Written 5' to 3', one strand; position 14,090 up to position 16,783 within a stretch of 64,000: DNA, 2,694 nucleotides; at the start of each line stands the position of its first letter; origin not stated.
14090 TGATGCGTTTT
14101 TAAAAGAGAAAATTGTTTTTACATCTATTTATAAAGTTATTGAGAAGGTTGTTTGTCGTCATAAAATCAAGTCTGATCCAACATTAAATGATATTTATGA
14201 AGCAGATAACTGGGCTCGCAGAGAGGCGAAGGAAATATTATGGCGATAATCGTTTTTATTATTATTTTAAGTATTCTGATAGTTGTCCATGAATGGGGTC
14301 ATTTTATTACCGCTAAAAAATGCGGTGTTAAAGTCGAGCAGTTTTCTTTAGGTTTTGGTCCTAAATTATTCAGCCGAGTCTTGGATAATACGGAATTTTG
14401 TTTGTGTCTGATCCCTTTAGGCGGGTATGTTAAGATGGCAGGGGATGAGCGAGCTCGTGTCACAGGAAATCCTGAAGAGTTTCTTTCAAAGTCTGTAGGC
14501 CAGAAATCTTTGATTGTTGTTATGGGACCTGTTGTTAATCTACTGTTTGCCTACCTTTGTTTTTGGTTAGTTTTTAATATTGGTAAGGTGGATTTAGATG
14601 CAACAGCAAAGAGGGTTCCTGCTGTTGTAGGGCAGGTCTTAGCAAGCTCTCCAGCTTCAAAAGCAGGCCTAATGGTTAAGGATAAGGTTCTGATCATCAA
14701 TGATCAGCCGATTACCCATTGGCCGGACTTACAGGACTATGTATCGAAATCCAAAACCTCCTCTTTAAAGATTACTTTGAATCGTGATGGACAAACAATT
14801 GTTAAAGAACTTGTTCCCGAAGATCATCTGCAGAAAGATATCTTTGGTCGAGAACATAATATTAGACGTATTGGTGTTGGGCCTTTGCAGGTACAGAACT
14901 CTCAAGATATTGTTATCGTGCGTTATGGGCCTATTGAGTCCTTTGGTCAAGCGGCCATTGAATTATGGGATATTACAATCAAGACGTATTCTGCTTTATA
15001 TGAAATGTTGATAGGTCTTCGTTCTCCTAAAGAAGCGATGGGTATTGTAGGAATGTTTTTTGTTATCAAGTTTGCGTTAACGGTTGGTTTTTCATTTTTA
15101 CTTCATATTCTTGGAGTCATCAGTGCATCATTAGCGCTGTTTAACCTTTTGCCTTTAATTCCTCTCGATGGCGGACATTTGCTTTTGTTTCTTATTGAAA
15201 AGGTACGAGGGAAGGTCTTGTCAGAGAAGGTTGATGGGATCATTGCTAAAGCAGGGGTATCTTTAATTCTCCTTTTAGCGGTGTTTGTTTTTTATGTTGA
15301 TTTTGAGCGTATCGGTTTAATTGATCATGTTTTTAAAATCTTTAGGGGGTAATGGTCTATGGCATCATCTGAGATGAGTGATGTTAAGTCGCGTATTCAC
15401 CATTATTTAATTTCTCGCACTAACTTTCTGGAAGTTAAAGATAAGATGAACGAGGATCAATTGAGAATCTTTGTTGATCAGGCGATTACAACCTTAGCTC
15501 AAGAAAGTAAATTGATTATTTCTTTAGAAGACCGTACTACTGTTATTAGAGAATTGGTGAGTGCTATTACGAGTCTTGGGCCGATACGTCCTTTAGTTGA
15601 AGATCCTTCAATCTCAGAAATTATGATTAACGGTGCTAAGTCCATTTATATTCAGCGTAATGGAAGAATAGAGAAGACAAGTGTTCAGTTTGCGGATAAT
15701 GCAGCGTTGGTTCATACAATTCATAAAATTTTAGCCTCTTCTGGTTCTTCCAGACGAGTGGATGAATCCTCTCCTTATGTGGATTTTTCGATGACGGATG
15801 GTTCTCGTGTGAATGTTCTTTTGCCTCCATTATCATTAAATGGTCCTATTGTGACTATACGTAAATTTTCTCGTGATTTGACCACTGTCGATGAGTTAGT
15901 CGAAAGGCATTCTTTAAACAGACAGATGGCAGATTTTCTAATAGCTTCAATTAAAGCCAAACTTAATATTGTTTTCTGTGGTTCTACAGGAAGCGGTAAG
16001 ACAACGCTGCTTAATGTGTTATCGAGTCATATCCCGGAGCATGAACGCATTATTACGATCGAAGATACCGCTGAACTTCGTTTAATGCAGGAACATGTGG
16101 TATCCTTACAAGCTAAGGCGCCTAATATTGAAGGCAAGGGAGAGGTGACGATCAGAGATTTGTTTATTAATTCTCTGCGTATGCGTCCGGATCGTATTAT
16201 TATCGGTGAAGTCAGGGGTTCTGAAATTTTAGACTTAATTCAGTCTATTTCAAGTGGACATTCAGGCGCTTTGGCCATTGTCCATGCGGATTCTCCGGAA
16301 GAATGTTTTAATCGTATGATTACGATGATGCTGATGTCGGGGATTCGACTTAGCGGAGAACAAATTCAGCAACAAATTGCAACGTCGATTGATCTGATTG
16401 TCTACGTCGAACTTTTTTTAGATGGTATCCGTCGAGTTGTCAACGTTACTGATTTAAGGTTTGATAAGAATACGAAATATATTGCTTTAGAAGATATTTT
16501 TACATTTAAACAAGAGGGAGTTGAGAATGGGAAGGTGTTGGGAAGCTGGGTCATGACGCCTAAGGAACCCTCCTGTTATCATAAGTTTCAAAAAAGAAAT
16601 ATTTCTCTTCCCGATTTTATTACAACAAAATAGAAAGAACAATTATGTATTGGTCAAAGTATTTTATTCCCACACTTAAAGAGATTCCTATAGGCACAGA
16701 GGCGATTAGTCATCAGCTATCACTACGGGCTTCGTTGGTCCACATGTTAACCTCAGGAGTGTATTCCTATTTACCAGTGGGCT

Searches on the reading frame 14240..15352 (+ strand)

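Call 84: search_protein_families(library=pfam, proteins=[window:14240-15352:+], max_evalue=0.0001)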
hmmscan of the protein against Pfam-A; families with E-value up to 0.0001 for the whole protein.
window:14240-15352:+ (370 aa): 4 families
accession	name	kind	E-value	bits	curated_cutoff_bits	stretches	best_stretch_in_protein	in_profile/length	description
PF02163.28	Peptidase_M50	-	3.8e-62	210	27.2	1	6-346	2-221/221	Peptidase family M50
PF13180.12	PDZ_2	-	5.1e-07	30.3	27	1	128-186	14-73/80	PDZ domain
PF17820.7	PDZ_6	-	4.2e-06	26.8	27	1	129-182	1-54/54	PDZ domain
PF00595.29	PDZ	-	3.2e-05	24.6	23.2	1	125-180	24-78/81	PDZ domain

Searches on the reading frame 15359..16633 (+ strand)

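Call 84: search_protein_families(library=pfam, proteins=[window:15359-16633:+], max_evalue=0.0001)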
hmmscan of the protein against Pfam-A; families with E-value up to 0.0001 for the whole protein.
window:15359-16633:+ (424 aa): 2 families
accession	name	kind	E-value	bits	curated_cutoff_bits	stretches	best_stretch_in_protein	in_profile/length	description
PF00437.27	T2SSE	-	1.1e-49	169.5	24.9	1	72-348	4-273/370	Type II/IV secretion system protein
PF00005.33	ABC_tran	-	6.8e-05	23.9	25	0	198-247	8-61/137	ABC transporter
